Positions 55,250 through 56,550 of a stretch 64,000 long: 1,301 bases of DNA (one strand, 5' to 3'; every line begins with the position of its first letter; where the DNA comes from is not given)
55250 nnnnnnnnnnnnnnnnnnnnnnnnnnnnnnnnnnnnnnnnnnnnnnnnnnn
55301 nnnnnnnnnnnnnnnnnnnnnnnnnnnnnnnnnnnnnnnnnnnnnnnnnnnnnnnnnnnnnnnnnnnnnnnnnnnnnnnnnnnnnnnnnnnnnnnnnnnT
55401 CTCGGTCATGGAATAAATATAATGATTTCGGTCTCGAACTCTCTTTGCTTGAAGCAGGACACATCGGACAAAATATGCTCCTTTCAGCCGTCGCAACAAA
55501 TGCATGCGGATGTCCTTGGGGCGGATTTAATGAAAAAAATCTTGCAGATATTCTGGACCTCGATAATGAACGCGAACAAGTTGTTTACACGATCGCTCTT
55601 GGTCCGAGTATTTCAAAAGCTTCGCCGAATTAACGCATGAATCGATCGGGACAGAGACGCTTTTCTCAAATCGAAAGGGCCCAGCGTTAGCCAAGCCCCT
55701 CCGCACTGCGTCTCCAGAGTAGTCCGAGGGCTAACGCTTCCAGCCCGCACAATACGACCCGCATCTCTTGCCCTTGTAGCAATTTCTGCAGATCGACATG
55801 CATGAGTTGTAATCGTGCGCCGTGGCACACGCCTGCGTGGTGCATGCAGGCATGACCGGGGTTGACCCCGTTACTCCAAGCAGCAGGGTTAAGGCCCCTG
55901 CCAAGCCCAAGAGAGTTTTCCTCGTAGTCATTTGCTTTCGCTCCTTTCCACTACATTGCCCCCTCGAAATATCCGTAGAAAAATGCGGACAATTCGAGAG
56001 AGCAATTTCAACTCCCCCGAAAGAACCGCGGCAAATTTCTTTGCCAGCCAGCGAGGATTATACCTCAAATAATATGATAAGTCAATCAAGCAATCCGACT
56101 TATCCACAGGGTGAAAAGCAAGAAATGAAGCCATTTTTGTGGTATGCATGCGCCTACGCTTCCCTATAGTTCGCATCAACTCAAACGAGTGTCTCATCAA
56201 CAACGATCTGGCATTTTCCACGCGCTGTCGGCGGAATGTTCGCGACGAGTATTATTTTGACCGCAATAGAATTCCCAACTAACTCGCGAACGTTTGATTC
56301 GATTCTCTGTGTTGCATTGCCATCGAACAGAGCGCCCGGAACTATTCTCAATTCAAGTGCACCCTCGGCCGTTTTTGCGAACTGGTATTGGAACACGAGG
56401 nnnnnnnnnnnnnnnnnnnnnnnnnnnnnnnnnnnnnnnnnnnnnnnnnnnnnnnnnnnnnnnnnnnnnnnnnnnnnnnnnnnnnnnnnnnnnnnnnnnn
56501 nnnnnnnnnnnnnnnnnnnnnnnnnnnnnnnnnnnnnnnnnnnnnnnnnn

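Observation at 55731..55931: Secreted 8-Cys peptide with a strong RBS directly downstream of the YcaO/SagB pair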

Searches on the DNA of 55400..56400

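Call 40: search_rna_families(source=window, start=55400, end=56400, threshold=evalue, max_evalue=1)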
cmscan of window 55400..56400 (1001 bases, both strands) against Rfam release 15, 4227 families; matches with E-value up to 1: 0.
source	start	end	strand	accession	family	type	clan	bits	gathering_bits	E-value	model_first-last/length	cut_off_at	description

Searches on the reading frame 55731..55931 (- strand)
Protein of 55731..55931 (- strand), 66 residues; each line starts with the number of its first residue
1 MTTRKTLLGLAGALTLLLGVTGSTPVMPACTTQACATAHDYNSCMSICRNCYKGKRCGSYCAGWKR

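Call 6: search_protein_families(library=pfam, proteins=[window:55731-55931:-], max_evalue=0.01)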
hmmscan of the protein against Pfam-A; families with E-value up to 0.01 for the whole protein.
window:55731-55931:- (66 aa): 0 families

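Call 7: find_homologous_proteins(query=window:55731-55931:-, max_evalue=10)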
Query window:55731-55931:-: 1 candidates shared short words with the query, none scored E <= 10.

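Call 8: find_encoding_contigs(protein=window:55731-55931:-, flank=10000)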
Protein window:55731-55931:- (66 aa): no gene with exactly this product is on record in the collection.

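Call 15: search_protein_families(library=ncbifam, proteins=[window:55731-55931:-], max_evalue=0.01)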
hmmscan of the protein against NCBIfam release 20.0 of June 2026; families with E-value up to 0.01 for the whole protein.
window:55731-55931:- (66 aa): 0 families

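Call 28: find_homologous_proteins(query=A2, max_evalue=10)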
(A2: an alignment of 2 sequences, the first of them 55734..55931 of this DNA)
Query A2 (2 sequences) (66 aa, profile of the alignment): 1 proteins with E <= 10 among 20 candidates.
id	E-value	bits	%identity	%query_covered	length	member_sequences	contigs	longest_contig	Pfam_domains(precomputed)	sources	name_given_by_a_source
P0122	2.0e-41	157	40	77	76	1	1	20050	-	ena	-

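Call 30: find_related_loci(query=A2, collection=metagenome_contigs, flank=8000)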
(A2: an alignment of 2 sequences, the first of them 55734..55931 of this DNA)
Query A2 (66 aa) in metagenome_contigs; peptide patterns used: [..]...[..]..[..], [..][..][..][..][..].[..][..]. (x = any residue, [..] = any of these).
322 stretches matched a pattern, but none encodes a relative of the query by tblastn (E <= 1e-3).

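Call 31: find_related_loci(query=A2, collection=viral_contigs, flank=8000)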
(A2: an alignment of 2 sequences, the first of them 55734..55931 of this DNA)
Query A2 (66 aa) in viral_contigs; peptide patterns used: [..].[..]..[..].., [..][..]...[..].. (x = any residue, [..] = any of these).
16 stretches matched a pattern, but none encodes a relative of the query by tblastn (E <= 1e-3).

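Call 39: predict_structure(alignment_id=A2)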
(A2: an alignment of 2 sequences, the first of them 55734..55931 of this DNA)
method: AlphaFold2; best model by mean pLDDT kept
length: 66 residues; sequences in the alignment: 2
mean_pLDDT: 67.2   pTM: 0.47
mean pLDDT of the five models: 67.2, 66.4, 65.1, 62.3, 61.6
residues with pLDDT >= 90: 4; 70-90: 31; 50-70: 10; < 50: 21
segments of 3 or more residues with pLDDT < 50: 1-3, 5-7, 9-20, 22-24
pLDDT, mean of each block of 10 residues (from residue 1): 44 43 56 84 89 80 76
secondary structure, 60 per line:
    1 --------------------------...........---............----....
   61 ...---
elements in order: H27-37 H41-52 H57-63

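Call 42: search_solved_structures(query=A2, max_evalue=10)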
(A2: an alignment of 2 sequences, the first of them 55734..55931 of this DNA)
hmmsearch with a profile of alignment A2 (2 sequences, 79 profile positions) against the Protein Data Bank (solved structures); distinct sequences matched with E-value up to 10: 2.
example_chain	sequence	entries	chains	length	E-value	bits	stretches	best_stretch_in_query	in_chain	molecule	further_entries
7pwg_m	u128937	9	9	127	0.11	15.6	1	37-54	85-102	Ubiquitin/Ribosomal protein L40e | 60S ribosomal protein eL40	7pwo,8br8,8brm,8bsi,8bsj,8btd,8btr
6e6a_B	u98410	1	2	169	0.93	12.7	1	33-55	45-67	Inclusion membrane protein A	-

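Call 43: fold_search(model_id=the predicted structure, library=pdb)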
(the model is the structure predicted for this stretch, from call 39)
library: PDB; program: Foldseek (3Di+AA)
matches with E <= 10: 4; with E <= 0.001: 0
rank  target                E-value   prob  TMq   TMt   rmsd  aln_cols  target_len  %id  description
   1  4qh7_A                8.4e+00  0.16  0.34  0.28   2.9        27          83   18  LC8 - Ana2 (159-168) Complex (released 2014-06-11)
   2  4qh8_A                8.4e+00  0.15  0.34  0.27   3.0        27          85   18  LC8 - Ana2 (237-246) Complex (released 2014-06-11)
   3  4d07_A                8.9e+00  0.16  0.34  0.25   2.9        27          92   18  DYNLL2 dynein light chain binds to an extended, unstructured linear motif of myosin 5a tail (released 2014-10-22)
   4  7cnu_A                9.9e+00  0.14  0.34  0.27   2.5        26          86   19  Crystal structure of DLC2 in complex with BMF peptide (released 2021-08-11)

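Call 46: search_dna_similar(query=window:55734-55931:-, collection=plasmids, mode=protein, max_evalue=1)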
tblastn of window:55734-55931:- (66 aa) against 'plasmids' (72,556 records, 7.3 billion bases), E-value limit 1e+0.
No match.

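Call 70: list_cluster_members(proteins=[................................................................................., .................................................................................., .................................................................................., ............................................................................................, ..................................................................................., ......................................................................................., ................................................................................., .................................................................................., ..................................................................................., window:55734-55931:-])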
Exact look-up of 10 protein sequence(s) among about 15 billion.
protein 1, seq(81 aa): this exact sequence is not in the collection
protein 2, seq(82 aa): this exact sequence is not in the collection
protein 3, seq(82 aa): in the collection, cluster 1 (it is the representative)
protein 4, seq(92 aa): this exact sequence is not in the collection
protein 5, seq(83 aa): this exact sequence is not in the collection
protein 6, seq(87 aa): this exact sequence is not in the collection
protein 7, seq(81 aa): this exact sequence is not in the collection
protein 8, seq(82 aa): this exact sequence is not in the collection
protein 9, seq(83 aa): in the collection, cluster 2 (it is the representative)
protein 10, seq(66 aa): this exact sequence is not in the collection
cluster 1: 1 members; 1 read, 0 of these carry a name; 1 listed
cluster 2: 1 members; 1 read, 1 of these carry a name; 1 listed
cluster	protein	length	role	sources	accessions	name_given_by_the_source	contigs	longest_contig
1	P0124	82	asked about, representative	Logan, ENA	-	-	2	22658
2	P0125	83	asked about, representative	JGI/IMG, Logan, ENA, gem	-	hypothetical protein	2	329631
